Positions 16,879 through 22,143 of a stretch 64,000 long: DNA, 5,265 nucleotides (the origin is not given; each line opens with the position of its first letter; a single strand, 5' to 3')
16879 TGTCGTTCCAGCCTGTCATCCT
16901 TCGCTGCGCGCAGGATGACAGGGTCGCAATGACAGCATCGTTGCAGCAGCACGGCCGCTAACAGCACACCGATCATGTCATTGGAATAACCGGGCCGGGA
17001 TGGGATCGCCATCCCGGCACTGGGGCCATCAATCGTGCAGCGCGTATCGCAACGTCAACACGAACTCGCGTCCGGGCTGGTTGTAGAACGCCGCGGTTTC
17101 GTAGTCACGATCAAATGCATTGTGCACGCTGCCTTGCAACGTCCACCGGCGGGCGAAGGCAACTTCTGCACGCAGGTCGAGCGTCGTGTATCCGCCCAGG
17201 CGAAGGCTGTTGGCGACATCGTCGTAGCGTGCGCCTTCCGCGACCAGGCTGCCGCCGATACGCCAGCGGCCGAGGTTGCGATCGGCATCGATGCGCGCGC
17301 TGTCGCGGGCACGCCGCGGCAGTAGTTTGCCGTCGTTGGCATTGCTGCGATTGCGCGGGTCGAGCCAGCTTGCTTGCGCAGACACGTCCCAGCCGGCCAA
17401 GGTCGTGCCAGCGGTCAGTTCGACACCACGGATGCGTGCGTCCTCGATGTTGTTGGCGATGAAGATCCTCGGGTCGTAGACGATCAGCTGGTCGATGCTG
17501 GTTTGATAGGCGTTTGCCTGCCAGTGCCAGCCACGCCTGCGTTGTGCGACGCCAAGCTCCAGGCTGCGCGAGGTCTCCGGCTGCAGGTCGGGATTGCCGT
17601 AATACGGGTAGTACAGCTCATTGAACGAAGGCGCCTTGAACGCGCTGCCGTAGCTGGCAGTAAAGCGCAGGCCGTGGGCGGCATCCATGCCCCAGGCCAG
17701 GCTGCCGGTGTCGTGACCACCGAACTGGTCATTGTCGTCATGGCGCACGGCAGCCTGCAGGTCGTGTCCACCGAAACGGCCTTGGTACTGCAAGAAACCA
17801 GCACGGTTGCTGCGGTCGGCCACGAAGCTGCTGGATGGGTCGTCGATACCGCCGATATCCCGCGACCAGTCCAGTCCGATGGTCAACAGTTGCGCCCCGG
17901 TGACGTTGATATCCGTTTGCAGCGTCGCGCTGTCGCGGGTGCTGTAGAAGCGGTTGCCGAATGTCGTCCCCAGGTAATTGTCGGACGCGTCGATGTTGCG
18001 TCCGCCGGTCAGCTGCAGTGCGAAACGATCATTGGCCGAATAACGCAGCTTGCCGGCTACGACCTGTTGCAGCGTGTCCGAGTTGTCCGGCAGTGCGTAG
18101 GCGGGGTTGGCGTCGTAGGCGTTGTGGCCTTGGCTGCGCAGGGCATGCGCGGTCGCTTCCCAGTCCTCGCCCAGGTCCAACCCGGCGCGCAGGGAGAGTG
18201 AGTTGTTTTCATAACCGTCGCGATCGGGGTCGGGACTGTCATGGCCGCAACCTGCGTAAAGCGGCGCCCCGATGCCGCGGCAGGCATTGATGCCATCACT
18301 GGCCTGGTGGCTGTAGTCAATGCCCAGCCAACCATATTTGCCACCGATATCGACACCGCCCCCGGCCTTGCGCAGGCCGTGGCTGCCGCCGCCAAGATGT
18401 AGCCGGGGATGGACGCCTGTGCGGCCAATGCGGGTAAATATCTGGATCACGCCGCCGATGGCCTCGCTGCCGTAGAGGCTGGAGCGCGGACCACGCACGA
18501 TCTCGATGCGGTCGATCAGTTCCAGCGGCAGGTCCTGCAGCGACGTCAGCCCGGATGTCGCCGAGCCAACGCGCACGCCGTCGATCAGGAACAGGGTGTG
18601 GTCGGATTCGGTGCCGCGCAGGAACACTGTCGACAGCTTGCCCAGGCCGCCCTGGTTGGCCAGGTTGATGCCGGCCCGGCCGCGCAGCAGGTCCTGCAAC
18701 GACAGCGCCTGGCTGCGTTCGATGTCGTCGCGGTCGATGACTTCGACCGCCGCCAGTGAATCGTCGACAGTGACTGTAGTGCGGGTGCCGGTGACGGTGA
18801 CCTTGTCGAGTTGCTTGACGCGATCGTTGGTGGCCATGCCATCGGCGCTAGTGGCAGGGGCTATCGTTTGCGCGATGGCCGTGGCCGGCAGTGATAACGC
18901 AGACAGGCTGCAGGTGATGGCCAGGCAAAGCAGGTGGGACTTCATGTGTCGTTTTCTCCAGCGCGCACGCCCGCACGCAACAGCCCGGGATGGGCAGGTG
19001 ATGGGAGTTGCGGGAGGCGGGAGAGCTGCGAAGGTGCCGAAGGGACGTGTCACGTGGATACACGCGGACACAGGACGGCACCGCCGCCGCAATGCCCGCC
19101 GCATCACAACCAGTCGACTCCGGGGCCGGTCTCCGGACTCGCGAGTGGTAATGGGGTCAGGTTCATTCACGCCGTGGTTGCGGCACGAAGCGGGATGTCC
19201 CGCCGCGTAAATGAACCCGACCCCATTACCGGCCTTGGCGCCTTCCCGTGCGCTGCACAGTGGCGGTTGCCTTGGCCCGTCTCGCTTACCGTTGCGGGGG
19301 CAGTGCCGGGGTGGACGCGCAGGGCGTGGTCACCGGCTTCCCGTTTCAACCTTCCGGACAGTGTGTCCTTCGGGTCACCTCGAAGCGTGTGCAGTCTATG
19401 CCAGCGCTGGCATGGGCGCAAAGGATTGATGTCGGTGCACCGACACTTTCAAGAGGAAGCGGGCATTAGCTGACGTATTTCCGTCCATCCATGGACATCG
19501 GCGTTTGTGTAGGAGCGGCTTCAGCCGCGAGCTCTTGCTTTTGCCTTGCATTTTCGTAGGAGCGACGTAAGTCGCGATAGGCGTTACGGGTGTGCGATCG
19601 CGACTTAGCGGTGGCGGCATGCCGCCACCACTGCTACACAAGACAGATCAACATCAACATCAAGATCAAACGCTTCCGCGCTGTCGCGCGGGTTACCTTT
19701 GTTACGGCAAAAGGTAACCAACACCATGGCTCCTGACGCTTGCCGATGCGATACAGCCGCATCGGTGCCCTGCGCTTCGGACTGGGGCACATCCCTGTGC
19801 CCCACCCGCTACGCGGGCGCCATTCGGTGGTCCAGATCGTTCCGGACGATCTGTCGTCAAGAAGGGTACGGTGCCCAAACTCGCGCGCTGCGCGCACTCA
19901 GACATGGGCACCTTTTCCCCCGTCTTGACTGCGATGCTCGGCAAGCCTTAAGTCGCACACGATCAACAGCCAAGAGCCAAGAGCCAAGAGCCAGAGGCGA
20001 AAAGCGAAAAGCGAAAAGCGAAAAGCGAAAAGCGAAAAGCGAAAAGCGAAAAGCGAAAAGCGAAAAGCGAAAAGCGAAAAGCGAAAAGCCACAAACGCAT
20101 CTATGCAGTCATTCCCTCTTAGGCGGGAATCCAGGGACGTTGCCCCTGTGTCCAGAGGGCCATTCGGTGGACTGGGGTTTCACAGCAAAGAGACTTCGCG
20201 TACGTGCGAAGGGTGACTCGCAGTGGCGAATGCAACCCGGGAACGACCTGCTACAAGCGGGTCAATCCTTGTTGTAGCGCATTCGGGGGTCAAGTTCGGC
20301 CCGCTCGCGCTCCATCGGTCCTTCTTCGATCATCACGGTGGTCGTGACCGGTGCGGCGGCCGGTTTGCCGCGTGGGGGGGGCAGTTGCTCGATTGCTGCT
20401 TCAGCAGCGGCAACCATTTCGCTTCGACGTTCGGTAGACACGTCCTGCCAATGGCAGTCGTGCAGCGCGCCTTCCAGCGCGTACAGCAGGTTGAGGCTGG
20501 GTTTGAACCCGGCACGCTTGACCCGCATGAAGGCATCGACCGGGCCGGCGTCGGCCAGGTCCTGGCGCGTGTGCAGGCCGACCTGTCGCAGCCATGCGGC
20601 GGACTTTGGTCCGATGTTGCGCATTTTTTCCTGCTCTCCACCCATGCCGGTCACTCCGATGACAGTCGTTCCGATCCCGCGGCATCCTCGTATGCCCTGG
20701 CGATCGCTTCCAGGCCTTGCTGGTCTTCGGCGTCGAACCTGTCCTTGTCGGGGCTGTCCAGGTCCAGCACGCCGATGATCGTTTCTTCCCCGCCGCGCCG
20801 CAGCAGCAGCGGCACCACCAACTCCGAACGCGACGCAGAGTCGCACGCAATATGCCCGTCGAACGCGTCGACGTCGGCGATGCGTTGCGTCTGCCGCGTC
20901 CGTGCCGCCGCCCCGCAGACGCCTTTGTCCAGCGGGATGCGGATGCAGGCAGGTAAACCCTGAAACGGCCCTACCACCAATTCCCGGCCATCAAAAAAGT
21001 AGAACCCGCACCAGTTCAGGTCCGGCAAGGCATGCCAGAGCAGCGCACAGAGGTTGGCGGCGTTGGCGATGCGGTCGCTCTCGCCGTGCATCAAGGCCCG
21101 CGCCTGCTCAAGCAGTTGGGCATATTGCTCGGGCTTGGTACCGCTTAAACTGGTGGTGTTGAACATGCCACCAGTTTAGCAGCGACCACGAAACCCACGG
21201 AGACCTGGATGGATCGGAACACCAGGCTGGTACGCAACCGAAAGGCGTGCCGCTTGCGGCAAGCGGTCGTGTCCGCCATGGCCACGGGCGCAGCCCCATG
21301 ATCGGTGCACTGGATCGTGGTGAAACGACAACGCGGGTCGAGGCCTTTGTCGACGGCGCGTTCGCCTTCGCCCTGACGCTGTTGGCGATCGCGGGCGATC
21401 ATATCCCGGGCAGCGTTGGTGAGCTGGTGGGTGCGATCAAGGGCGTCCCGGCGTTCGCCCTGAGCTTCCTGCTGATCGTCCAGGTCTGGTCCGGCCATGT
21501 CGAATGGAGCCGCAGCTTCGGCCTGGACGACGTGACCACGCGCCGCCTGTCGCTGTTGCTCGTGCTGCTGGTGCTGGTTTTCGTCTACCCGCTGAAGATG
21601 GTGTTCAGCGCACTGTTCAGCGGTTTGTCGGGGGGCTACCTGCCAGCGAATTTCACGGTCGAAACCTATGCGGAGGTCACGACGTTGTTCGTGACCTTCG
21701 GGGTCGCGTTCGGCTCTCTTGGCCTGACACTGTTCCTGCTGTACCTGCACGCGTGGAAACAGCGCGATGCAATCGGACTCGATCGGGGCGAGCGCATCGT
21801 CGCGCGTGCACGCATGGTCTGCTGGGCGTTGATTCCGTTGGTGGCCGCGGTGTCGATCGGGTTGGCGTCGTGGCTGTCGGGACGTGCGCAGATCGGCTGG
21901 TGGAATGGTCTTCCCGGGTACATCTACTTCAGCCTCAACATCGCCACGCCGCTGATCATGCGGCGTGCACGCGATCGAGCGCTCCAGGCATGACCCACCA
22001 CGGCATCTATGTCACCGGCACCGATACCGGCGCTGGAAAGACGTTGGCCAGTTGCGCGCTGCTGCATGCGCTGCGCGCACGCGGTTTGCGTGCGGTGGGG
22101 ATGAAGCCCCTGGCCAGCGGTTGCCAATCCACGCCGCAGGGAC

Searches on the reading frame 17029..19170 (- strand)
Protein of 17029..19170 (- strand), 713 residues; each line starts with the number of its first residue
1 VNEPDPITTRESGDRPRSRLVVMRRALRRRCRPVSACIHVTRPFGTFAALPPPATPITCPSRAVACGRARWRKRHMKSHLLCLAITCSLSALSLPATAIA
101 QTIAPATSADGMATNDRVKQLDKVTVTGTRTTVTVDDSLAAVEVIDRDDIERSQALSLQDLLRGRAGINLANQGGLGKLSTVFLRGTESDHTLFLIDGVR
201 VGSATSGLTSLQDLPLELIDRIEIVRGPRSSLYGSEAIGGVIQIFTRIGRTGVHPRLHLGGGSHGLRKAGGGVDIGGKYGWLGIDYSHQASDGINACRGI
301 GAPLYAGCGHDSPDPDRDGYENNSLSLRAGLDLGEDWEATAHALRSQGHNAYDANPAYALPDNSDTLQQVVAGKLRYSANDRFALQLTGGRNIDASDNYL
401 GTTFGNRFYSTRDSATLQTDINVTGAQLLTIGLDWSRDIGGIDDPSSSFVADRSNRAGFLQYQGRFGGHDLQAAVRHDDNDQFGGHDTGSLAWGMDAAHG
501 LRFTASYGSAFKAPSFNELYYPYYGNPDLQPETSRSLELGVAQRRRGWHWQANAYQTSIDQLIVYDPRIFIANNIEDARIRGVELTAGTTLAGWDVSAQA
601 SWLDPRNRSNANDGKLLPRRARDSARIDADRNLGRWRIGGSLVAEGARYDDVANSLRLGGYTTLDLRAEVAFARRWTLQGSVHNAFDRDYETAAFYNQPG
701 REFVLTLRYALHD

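Call 40: search_protein_families(library=pfam, proteins=[window:17029-19170:-], max_evalue=0.001)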
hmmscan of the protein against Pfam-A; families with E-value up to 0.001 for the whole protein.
window:17029-19170:- (713 aa): 3 families
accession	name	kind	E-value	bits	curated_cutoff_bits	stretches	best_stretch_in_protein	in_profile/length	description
PF00593.30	TonB_dep_Rec_b-barrel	-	7.9e-48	164.8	27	1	316-684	13-435/436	TonB dependent receptor-like, beta-barrel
PF07715.20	Plug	-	1.3e-28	100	23.9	1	136-241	3-107/107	TonB-dependent Receptor Plug Domain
PF14905.12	OMP_b-brl_3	-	3.5e-05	23.5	27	1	522-603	206-293/408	Outer membrane protein beta-barrel family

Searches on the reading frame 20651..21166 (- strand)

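Call 67: search_protein_families(library=pfam, proteins=[window:20651-21166:-], max_evalue=0.001)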
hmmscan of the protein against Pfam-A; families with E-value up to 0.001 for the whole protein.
window:20651-21166:- (171 aa): 2 families
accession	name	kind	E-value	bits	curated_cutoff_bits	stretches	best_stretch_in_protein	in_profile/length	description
PF13185.12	GAF_2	-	8.4e-11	42.7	28.6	1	53-159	22-131/136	GAF domain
PF01590.32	GAF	-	1.1e-10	42.6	22.4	1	49-158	18-128/133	GAF domain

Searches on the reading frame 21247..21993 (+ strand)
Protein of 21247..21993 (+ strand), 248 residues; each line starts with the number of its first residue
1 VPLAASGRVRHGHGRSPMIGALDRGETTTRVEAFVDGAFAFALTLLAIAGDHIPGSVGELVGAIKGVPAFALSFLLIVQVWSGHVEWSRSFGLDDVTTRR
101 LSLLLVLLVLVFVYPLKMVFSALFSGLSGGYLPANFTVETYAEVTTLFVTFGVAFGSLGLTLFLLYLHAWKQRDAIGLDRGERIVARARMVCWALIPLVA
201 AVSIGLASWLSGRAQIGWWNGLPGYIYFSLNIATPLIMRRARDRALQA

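Call 67: search_protein_families(library=pfam, proteins=[window:21247-21993:+], max_evalue=0.001)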
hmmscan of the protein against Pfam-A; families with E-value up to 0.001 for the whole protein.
window:21247-21993:+ (248 aa): 1 family
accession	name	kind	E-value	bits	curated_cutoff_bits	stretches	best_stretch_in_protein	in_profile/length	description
PF06736.16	TMEM175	-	9.5e-10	39.3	25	1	30-115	1-88/88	Endosomal/lysosomal potassium channel TMEM175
